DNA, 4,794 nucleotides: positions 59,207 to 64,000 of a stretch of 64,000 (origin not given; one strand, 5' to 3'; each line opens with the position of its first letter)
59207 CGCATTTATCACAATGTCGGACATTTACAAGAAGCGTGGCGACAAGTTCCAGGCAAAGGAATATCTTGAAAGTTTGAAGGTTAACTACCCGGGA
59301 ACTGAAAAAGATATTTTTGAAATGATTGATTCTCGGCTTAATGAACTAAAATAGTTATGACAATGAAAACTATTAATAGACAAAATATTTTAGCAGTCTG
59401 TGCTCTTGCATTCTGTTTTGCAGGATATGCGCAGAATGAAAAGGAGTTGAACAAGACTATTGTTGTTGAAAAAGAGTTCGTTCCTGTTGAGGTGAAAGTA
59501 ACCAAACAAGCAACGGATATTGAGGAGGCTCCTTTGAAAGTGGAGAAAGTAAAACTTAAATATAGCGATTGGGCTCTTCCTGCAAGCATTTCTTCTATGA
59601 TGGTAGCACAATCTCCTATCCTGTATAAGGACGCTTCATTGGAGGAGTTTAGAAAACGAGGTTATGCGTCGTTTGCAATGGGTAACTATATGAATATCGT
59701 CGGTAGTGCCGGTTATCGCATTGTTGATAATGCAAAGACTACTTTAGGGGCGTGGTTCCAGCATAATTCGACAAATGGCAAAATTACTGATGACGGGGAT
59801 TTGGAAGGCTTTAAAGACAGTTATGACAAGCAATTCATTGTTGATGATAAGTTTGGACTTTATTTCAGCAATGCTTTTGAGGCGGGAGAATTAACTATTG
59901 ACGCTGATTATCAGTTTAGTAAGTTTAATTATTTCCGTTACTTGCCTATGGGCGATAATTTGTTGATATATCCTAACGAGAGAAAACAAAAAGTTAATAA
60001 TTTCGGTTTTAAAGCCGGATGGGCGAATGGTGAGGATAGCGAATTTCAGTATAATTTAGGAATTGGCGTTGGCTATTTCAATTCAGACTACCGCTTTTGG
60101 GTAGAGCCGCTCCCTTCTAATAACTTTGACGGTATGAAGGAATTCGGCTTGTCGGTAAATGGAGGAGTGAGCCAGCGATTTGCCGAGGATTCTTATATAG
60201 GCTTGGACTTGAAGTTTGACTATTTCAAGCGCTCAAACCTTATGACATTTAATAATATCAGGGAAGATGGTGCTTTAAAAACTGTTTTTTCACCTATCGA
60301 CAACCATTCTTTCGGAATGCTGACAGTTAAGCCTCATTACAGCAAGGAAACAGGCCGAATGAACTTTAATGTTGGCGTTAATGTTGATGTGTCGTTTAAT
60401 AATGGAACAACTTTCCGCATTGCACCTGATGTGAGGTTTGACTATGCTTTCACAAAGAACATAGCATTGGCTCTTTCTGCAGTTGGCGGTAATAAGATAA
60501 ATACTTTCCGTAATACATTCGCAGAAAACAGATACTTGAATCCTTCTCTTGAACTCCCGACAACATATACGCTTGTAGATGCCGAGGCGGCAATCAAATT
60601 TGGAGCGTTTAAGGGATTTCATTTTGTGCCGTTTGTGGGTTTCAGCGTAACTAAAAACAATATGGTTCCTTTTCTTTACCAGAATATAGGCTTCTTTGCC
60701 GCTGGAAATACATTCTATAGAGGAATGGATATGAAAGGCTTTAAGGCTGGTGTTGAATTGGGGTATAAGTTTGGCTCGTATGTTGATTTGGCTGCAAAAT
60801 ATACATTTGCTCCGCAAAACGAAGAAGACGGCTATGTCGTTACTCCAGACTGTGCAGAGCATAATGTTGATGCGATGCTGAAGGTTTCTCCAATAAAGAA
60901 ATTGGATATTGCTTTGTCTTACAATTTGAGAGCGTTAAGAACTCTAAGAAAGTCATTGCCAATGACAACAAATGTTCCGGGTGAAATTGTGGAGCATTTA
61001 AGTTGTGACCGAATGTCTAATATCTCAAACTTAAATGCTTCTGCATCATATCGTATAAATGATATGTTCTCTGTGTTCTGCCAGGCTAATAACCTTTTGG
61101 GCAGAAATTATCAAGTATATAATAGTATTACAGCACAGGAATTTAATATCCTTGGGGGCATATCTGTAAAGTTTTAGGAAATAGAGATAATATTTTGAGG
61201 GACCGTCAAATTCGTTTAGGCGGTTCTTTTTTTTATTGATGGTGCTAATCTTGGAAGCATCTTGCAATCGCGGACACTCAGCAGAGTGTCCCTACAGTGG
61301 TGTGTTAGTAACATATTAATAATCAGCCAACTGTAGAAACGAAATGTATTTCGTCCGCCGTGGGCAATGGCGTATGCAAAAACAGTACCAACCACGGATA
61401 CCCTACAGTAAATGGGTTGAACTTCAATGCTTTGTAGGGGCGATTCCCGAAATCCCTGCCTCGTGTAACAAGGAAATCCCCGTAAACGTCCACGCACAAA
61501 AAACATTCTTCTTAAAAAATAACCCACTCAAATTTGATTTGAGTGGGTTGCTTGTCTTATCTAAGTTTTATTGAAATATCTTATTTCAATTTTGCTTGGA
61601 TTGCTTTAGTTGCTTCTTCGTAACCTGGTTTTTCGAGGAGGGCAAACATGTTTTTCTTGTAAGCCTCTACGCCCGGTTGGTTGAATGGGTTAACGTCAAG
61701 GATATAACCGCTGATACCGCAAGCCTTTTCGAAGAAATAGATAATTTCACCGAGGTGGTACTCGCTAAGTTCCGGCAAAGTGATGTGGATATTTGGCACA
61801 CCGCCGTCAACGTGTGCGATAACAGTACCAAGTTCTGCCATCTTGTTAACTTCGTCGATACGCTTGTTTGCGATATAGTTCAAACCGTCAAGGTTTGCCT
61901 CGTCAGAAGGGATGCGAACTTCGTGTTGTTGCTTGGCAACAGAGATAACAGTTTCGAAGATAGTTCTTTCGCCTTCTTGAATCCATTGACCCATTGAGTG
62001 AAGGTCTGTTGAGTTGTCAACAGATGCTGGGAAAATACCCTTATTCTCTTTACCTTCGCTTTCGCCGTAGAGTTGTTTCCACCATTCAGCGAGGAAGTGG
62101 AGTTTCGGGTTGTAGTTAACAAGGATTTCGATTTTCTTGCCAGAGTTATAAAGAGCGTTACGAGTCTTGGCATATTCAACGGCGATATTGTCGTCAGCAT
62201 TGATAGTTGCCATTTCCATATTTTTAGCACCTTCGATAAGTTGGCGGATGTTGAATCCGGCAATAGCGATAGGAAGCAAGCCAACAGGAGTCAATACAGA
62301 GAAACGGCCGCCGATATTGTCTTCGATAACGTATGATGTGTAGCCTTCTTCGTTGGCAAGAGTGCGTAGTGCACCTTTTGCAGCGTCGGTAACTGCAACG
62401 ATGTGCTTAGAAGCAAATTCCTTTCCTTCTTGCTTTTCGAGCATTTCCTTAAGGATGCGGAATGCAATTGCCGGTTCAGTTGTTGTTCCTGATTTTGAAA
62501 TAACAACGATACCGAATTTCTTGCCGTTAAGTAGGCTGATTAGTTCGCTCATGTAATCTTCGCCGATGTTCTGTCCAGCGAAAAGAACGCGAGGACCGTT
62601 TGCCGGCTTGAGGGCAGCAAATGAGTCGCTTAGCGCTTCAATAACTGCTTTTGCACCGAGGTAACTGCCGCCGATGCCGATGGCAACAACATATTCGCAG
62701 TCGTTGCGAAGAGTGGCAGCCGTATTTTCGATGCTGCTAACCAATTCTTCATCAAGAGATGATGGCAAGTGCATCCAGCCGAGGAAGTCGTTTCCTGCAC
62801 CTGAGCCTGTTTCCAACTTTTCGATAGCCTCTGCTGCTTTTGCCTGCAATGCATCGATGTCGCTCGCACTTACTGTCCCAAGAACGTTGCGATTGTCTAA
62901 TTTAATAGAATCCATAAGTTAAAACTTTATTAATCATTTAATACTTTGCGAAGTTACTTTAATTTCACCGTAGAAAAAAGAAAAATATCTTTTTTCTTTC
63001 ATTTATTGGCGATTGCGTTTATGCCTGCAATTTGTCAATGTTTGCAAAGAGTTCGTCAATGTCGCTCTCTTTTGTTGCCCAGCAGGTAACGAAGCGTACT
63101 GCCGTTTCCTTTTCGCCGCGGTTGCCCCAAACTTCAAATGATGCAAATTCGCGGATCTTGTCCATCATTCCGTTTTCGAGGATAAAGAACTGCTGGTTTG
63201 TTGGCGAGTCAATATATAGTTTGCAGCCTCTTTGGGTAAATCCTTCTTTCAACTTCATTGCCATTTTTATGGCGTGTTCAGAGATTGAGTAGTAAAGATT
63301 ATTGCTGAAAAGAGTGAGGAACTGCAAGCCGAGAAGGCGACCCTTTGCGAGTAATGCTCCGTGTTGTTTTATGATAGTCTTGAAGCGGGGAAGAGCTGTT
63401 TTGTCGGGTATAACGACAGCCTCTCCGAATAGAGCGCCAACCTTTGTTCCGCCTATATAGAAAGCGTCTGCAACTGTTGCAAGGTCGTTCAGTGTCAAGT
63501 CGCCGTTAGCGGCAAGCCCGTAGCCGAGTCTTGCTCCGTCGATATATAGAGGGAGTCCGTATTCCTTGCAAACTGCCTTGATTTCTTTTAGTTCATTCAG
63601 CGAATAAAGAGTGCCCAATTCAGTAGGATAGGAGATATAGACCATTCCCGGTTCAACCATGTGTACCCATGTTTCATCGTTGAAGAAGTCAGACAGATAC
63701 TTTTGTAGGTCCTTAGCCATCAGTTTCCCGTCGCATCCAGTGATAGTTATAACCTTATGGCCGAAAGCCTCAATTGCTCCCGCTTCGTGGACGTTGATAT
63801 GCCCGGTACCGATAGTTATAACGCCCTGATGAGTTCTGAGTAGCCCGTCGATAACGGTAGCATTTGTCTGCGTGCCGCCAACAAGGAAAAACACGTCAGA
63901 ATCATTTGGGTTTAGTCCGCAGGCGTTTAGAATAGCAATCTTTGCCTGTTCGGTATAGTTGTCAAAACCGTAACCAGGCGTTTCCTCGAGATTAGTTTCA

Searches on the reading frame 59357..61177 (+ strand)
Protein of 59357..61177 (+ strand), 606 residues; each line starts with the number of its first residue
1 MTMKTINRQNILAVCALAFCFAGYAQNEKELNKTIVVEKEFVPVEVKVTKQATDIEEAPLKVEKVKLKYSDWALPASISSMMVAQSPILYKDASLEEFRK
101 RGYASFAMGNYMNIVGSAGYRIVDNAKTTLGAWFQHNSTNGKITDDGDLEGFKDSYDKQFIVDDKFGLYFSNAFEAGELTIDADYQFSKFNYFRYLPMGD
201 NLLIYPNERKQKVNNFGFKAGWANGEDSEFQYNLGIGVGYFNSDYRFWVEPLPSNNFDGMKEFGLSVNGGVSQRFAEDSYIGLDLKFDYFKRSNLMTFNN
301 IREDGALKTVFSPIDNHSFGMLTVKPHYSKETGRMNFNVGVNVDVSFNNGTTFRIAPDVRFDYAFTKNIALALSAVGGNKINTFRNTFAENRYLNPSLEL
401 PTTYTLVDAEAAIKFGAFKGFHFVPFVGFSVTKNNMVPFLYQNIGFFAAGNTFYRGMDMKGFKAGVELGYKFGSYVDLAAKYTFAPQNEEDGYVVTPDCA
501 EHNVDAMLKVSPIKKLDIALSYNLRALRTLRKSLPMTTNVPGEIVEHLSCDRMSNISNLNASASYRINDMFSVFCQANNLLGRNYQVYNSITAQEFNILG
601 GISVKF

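Call 74: search_protein_families(library=pfam, proteins=[window:59357-61177:+], max_evalue=0.001)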
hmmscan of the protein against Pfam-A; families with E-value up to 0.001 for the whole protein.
window:59357-61177:+ (606 aa): 0 families

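Call 75: search_protein_families(library=ncbifam, proteins=[window:59357-61177:+], max_evalue=0.01)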
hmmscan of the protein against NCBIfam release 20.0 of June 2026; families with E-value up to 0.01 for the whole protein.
window:59357-61177:+ (606 aa): 1 family
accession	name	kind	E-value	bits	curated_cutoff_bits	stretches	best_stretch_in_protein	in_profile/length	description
TIGR01782.1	TonB-Xanth-Caul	subfamily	0.00061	18.2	310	1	553-592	807-846/868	TonB-dependent receptor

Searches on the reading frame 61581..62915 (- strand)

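Call 74: search_protein_families(library=pfam, proteins=[window:61581-62915:-], max_evalue=0.001)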
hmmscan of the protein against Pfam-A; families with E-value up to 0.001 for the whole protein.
window:61581-62915:- (444 aa): 1 family
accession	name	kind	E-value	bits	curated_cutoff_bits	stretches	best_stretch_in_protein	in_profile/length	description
PF00342.24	PGI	-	1.7e-30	106.5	22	1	73-421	96-460/486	Phosphoglucose isomerase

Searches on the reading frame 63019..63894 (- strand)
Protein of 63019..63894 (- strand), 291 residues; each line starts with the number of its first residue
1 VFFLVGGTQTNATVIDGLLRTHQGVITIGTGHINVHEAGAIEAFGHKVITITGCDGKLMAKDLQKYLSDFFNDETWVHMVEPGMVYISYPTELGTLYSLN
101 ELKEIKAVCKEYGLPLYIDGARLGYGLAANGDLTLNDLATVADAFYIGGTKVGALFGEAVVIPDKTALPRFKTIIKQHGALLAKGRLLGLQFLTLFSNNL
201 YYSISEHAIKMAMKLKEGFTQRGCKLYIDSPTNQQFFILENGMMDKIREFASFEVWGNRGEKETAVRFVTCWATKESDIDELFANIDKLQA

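Call 74: search_protein_families(library=pfam, proteins=[window:63019-63894:-], max_evalue=0.001)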
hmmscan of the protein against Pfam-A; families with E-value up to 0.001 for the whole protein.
window:63019-63894:- (291 aa): 1 family
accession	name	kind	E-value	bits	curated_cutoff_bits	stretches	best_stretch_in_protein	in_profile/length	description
PF01212.27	Beta_elim_lyase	-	1.4e-20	74.2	27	1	3-233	52-279/288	Beta-eliminating lyase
